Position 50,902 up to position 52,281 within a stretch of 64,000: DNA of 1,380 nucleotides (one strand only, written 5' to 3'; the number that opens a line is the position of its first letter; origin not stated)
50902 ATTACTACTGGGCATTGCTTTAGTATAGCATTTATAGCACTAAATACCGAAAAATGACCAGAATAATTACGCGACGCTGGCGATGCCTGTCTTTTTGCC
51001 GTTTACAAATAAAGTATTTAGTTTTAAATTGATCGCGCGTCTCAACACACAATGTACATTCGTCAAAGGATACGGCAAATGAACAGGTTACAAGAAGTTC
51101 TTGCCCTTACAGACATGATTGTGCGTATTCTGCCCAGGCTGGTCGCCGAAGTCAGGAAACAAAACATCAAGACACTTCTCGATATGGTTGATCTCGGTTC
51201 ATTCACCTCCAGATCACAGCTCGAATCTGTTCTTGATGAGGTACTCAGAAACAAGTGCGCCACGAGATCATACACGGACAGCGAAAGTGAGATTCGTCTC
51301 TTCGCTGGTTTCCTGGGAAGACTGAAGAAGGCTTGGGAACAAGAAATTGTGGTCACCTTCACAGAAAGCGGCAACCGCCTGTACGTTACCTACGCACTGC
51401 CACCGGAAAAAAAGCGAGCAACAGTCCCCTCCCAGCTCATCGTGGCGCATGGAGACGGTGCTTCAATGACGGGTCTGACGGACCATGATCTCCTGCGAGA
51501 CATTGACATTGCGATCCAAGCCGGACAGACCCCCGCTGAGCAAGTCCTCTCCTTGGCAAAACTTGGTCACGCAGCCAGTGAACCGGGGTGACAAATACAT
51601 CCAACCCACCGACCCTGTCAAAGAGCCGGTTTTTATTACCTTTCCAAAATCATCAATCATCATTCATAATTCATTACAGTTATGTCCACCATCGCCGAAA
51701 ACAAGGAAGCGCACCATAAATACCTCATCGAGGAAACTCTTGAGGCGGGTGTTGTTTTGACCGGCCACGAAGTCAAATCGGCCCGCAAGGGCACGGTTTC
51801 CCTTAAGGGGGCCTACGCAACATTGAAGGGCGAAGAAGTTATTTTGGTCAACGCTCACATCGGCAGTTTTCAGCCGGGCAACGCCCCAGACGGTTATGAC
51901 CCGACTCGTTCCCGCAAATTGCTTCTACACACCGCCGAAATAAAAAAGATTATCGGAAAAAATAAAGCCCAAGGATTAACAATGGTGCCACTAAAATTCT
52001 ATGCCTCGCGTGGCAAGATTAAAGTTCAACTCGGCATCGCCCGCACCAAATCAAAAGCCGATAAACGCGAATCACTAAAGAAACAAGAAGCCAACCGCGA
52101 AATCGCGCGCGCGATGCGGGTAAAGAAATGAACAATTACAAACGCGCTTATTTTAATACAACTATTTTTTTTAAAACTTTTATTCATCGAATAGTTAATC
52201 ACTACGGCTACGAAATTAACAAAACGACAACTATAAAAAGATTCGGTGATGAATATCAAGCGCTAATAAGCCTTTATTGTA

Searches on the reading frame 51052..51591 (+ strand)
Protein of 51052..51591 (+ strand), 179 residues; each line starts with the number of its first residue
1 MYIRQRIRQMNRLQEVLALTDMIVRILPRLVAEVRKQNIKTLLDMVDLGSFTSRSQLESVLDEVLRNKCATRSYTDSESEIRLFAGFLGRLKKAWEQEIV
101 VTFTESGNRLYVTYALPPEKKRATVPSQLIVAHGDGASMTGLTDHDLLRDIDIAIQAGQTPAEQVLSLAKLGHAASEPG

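Call 3: search_protein_families(library=pfam, proteins=[window:51052-51591:+], max_evalue=1)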
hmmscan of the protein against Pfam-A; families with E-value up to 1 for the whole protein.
window:51052-51591:+ (179 aa): 0 families

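Call 4: search_protein_families(library=padloc, proteins=[window:51052-51591:+], max_evalue=1)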
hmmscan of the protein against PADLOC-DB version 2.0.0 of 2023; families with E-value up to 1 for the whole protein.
window:51052-51591:+ (179 aa): 0 families

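Call 7: search_protein_families(library=ncbifam, proteins=[window:51052-51591:+], max_evalue=1)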
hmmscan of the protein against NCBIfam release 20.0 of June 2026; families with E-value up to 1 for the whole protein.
window:51052-51591:+ (179 aa): 0 families

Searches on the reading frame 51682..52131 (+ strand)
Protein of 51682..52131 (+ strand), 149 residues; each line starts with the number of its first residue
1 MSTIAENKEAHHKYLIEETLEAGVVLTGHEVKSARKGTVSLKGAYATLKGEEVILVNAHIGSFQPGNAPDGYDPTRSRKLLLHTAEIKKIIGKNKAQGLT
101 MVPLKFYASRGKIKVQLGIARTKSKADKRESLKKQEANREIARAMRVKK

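Call 3: search_protein_families(library=pfam, proteins=[window:51682-52131:+], max_evalue=1)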
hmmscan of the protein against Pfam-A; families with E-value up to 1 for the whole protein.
window:51682-52131:+ (149 aa): 1 family
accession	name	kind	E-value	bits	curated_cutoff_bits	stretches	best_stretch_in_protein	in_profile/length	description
PF01668.23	SmpB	-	4.2e-50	169.9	27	1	4-146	1-142/143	SmpB protein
